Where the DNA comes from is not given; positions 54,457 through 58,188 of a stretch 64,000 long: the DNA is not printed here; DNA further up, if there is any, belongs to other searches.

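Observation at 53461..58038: Locus 2: a 1143-aa T9SS cargo gene followed by two small signal-peptide / tail-anchored proteins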

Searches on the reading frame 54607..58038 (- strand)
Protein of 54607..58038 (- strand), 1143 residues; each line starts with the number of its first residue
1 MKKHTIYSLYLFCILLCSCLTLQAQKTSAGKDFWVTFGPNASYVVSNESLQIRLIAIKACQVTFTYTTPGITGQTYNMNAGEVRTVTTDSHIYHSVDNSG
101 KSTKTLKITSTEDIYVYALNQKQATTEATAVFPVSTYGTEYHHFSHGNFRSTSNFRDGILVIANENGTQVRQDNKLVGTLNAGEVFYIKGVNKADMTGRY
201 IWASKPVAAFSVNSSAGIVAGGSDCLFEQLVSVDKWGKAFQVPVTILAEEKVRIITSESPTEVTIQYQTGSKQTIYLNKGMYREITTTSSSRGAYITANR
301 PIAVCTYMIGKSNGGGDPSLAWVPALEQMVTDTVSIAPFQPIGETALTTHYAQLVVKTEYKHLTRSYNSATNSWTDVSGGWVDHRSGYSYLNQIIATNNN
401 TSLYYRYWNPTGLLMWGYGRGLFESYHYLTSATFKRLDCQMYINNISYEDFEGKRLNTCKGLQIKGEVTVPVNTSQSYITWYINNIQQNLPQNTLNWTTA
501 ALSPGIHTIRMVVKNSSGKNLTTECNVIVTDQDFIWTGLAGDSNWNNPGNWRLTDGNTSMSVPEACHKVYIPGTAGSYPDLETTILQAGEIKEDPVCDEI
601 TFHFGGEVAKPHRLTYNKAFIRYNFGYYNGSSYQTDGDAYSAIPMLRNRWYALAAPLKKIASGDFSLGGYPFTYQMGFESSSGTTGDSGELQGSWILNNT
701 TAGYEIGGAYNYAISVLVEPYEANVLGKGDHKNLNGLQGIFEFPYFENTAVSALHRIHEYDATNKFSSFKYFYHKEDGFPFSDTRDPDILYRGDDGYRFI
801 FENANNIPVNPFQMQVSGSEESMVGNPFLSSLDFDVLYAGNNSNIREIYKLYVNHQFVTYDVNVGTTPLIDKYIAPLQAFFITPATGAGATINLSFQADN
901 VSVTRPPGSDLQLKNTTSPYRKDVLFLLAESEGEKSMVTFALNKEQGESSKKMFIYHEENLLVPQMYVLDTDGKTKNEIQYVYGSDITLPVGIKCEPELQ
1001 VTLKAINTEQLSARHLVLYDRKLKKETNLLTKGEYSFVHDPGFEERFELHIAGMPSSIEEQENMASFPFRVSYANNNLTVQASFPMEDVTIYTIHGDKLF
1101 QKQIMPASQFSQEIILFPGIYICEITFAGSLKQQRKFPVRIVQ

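Call 4: search_protein_families(library=pfam, proteins=[window:54607-58038:-], max_evalue=0.1)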
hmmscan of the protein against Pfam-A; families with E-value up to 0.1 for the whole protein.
window:54607-58038:- (1143 aa): 1 family
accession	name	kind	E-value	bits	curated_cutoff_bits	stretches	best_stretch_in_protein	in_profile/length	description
PF17517.7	IgGFc_binding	-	1.2e-35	123.6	25.6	1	128-393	2-274/297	IgGFc binding protein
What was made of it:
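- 56860..57657 (-): IgGFc_binding (PF17517) domain of giant 3, residues 128-393. call 4, E 1.2e-35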

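Call 5: search_protein_families(library=ncbifam, proteins=[window:54607-58038:-], max_evalue=0.1)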
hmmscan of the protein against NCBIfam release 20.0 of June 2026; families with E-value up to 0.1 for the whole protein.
window:54607-58038:- (1143 aa): 1 family
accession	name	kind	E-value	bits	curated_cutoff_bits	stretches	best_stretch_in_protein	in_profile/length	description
TIGR04183.1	Por_Secre_tail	domain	0.032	14.2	23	1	1081-1137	16-69/72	T9SS type A sorting domain-containing protein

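Call 11: find_related_loci(query=window:54607-58038:-, collection=genome_contigs, flank=6000)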
Query window:54607-58038:- (1143 aa) in genome_contigs; peptide patterns used: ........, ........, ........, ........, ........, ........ (x = any residue, [..] = any of these).
114 stretches matched a pattern; 95 encode a relative of the query (tblastn E <= 1e-3); the best 80 are kept; 77 distinct loci.
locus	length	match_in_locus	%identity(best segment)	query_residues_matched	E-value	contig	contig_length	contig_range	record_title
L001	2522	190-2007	32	1-519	6e-58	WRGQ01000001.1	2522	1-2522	MAG: Bacteroidetes bacterium isolate Nc150P4bin20 JGI20171J29575_12578836, whole genome shotgun sequence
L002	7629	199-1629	33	30-500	2e-56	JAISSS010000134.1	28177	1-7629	MAG: Bacteroidales bacterium isolate Md513_bin106 k119_1600625, whole genome shotgun sequence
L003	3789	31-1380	29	1-451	1e-28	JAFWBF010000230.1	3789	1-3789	MAG: Bacteroidales bacterium isolate RGIG5581 Sheep_Colon.Co__c3359334, whole genome shotgun sequence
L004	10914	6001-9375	29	1-332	5e-25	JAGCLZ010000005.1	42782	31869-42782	MAG: Bacteroidales bacterium isolate RGIG9913 Yak_Rectum-5__c48236, whole genome shotgun sequence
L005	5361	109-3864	26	1-481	2e-24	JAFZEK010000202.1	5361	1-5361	MAG: Bacteroidales bacterium isolate RGIG7691 Water_buffalos_Rectum-2__c478107, whole genome shotgun sequence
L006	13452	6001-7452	26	9-436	3e-24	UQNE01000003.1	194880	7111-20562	uncultured Bacteroidales bacterium isolate UMGS451 genome assembly, contig: NODE_10_length_194880_cov_32.162053, whole g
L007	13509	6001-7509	28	3-428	7e-24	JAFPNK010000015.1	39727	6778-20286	MAG: Paludibacteraceae bacterium isolate RGIG1302 Dairy_cattle_Rumen-5__c257773, whole genome shotgun sequence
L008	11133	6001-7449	27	1-438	1e-23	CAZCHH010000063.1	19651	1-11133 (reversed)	MAG TPA_asm: uncultured Hyphomicrobiales bacterium isolate SRP239243_co1_429 genome assembly, contig: NODE_4427_length_1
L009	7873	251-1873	26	1-474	4e-23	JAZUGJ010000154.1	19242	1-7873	MAG: Paludibacteraceae bacterium isolate T1900045285_TH20190055.MAGScoT_cleanbin_000082 SGB_5991_k141_64227, whole genom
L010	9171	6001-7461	27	22-459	7e-23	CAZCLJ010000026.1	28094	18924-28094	MAG TPA_asm: uncultured Hyphomicrobiales bacterium isolate SRP192927_co3_222 genome assembly, contig: NODE_3284_length_2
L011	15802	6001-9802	27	9-436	8e-23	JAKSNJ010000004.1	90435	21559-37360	MAG: Paludibacteraceae bacterium isolate Horse_feces148 MAG148_4, whole genome shotgun sequence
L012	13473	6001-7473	26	1-444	1e-20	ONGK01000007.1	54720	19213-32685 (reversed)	uncultured Bacteroidales bacterium isolate RUG281 genome assembly, contig: scaffold_203, whole genome shotgun sequence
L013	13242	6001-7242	27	1-360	1e-19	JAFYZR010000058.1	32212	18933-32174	MAG: Paludibacteraceae bacterium isolate RGIG7568 Water_buffalos_Omasum-3__c336684, whole genome shotgun sequence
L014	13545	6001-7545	26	1-444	1e-19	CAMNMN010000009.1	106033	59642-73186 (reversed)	MAG: uncultured Bacteroidales bacterium isolate SRR873597_bin.130_metaWRAP_v1.3_MAG genome assembly, contig: NODE.230_le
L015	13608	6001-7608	24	1-470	3e-19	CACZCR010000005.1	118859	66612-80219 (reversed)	MAG: uncultured Bacteroidales bacterium isolate RUG12502 genome assembly, contig: RUG12502_asm_5, whole genome shotgun s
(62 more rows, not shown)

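Call 28: find_homologous_proteins(query=A3, max_evalue=1e-10)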
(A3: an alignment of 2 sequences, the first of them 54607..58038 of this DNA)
Query A3 (2 sequences) (1143 aa, profile of the alignment): 38 proteins with E <= 1e-10 among 8000 candidates.
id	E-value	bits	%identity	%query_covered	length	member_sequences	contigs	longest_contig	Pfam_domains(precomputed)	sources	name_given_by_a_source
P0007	0.0e+0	2353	100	100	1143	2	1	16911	PF17517.8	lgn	-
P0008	8.1e-106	373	35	43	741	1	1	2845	PF17517.8,PF19081.7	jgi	jgi:hypothetical protein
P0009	1.1e-101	359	32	45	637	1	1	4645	PF17517.8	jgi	jgi:hypothetical protein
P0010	1.6e-97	346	30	46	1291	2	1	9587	PF17517.8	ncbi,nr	ncbi:MAG: T9SS type A sorting domain-containing protein [Tannerella sp.]|nr:T9SS type A sorting doma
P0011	1.3e-68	250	31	37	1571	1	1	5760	PF17517.8,PF24517.3,PF19081.7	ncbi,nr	ncbi:MAG: DNRLRE domain-containing protein, partial [Prevotellaceae bacterium]|nr:DNRLRE domain-cont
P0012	1.4e-58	217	30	36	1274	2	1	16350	PF17517.8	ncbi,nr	ncbi:MAG: hypothetical protein LBE56_13845 [Tannerella sp.]|nr:hypothetical protein [Tannerella sp.]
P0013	4.8e-52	195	28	44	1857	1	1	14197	PF17517.8,PF06832.19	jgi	jgi:hypothetical protein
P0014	2.1e-51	193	29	36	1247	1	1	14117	PF17517.8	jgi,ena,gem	-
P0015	6.9e-38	148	28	38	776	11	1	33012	PF13585.13,PF17517.8,PF18911.7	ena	-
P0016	5.3e-30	122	25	44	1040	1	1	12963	PF00801.27,PF13573.13,PF13585.13,PF17517.8,PF18911.7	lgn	-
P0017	1.9e-29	120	26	41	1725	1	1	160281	PF00801.27,PF13585.13,PF17517.8,PF08329.17,PF18911.7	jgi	-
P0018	4.3e-29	119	26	42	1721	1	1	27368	PF00801.27,PF13585.13,PF17517.8,PF08329.17,PF18911.7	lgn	-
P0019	1.6e-28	117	26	44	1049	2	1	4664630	PF19408.6,PF00801.27,PF13573.13,PF13585.13,PF17517.8,PF18911.7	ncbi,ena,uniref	ncbi:PKD domain-containing protein [Roseivirga sp.]|uniref:PKD domain-containing protein n=1 Tax=Ros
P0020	3.4e-28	116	27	27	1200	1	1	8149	PF00801.27,PF13585.13,PF17517.8,PF18911.7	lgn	-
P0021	1.4e-27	114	25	31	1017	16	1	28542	PF00801.27,PF17517.8,PF18962.8,PF18911.7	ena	-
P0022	5.0e-26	109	25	37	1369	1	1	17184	PF00801.27,PF13585.13,PF17517.8,PF18911.7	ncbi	-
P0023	7.0e-26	108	28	44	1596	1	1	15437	PF01839.30,PF17963.8,PF17517.8,PF13517.13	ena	-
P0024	2.0e-25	107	29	36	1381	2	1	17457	PF17517.8,PF18962.8,PF19081.7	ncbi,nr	ncbi:MAG: IgGFc-binding protein [Candidatus Kapabacteria bacterium]|nr:IgGFc-binding protein [Candid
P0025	3.5e-25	106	25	49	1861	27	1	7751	PF00801.27,PF17517.8,PF18911.7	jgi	-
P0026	5.6e-25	105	27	38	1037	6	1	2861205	PF19408.6,PF00801.27,PF13573.13,PF17517.8,PF18911.7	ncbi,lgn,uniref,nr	ncbi:PKD domain-containing protein [Algoriphagus halophilus]|uniref:SprB repeat-containing protein n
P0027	1.8e-24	104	26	36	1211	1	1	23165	PF17517.8,PF18962.8,PF19081.7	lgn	-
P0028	1.1e-23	101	29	31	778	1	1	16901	PF17517.8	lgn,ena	-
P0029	1.4e-21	94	24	31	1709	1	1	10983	PF22352.3,PF00801.27,PF13585.13,PF17517.8,PF18911.7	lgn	-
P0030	2.9e-20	90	22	30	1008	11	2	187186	PF00801.27,PF17517.8,PF18962.8,PF18911.7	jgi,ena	-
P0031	6.7e-20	89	25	42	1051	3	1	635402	PF19408.6,PF00801.27,PF13573.13,PF13585.13,PF17517.8,PF18911.7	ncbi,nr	ncbi:MAG: PKD domain-containing protein [Algoriphagus sp.]|nr:PKD domain-containing protein [Algorip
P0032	9.7e-20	88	24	31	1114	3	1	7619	PF13585.13,PF17517.8,PF21471.4,PF19081.7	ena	-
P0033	1.2e-19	88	24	29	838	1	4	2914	PF17517.8,PF18962.8,PF18911.7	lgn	-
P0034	2.3e-19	87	25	36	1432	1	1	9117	PF22352.3,PF00801.27,PF13585.13,PF17517.8,PF18911.7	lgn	-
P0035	3.1e-19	86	26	37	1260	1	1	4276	PF00801.27,PF13585.13,PF17517.8,PF18911.7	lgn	-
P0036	2.4e-18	84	26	28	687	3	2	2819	PF17517.8,PF02369.23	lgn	-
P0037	1.4e-17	81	25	40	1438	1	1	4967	PF00801.27,PF17517.8,PF18911.7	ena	-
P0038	1.6e-17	81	27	23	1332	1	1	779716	PF17517.8,PF19081.7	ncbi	-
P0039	3.0e-16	77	23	33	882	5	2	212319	PF17517.8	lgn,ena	-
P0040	4.1e-16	76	26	29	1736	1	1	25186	PF22352.3,PF00801.27,PF13585.13,PF17517.8,PF18911.7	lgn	-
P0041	3.8e-15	73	24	27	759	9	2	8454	PF17517.8,PF05345.19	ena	-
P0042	9.7e-15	72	27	37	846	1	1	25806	PF17517.8,PF02494.23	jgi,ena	-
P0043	3.0e-14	70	23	29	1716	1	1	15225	PF22352.3,PF00801.27,PF13585.13,PF17517.8,PF18911.7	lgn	-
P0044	2.2e-13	67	24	28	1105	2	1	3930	PF00801.27,PF13585.13,PF17517.8,PF18911.7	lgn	-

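Call 29: find_encoding_contigs(protein=P0010, flank=6000, max_places=2)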
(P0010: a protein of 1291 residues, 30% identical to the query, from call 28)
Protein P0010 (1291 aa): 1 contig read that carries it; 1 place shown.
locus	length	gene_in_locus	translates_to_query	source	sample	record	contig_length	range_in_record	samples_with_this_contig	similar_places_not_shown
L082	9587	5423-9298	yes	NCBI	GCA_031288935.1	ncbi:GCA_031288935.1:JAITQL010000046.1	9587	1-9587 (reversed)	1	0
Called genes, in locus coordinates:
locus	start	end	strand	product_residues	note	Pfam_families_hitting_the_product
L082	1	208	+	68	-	?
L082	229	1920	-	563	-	PF07719:TPR_2 (faint), PF13431:TPR_17 (faint)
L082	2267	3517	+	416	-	PF00275:EPSP_synthase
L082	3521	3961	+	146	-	-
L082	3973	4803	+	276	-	PF00950:ABC-3, PF01032:FecCD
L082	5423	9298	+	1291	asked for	PF17517:IgGFc_binding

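Call 30: find_encoding_contigs(protein=P0012, flank=6000, max_places=2)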
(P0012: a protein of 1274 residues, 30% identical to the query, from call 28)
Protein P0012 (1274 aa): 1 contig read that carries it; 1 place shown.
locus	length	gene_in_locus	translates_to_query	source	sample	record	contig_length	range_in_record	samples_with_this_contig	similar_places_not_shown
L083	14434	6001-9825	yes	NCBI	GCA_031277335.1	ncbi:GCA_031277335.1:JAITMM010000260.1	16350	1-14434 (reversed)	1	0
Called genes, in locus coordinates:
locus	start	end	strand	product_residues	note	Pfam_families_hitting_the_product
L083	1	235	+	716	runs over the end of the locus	PF26707:DUF8237 (faint), PF07603:Lcl_C (faint)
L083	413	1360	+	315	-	-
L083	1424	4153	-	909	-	PF04185:Phosphoesterase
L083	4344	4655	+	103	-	-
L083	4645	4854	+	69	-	-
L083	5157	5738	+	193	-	PF00484:Pro_CA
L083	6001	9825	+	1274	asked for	PF17517:IgGFc_binding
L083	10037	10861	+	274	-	PF02498:Bro-N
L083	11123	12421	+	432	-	PF13173:AAA_14, PF13635:DUF4143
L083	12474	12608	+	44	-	PF04326:SLFN_AlbA_2 (weak)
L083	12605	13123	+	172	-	PF13749:HATPase_c_4, PF13412:HTH_24, PF01047:MarR (weak)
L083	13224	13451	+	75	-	-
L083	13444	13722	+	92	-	PF15738:YafQ_toxin, PF05016:ParE_toxin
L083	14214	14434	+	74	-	?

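Call 31: find_encoding_contigs(protein=P0014, flank=6000, max_places=2)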
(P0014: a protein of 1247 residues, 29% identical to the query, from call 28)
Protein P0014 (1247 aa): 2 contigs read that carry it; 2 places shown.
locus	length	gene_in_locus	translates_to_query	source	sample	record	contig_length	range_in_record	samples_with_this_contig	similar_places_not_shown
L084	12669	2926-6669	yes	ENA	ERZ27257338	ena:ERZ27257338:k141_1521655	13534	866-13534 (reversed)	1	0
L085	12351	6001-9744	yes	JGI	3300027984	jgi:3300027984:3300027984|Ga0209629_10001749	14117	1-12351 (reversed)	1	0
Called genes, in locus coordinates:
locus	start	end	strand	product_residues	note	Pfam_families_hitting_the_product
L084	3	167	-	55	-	?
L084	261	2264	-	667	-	PF00890:FAD_binding_2, PF07992:Pyr_redox_2 (faint)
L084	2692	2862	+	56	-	-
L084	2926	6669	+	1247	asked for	PF17517:IgGFc_binding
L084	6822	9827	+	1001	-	PF00933:Glyco_hydro_3, PF00144:Beta-lactamase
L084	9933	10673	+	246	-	PF01553:Acyltransferase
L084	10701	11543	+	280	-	PF00800:PDT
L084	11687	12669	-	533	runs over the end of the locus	PF05569:Peptidase_M56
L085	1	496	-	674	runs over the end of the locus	PF00575:S1, PF23459:S1_RRP5 (faint), PF00575:S1, PF21710:Spt6_S1 (faint), PF00575:S1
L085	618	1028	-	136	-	-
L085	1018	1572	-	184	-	PF07638:Sigma70_ECF, PF04542:Sigma70_r2, PF08281:Sigma70_r4_2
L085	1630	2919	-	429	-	PF00438:S-AdoMet_synt_N, PF02772:S-AdoMet_synt_M, PF02773:S-AdoMet_synt_C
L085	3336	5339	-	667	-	PF00890:FAD_binding_2, PF07992:Pyr_redox_2 (faint)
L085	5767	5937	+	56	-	-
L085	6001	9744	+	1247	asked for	PF17517:IgGFc_binding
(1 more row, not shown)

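Call 54: search_solved_structures(query=window:54607-58038:-, max_evalue=0.01)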
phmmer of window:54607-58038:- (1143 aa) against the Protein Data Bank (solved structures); distinct sequences matched with E-value up to 0.01: 0.
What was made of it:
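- Tried and rejected: Giant 3 has no PDB sequence relative (call 54).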
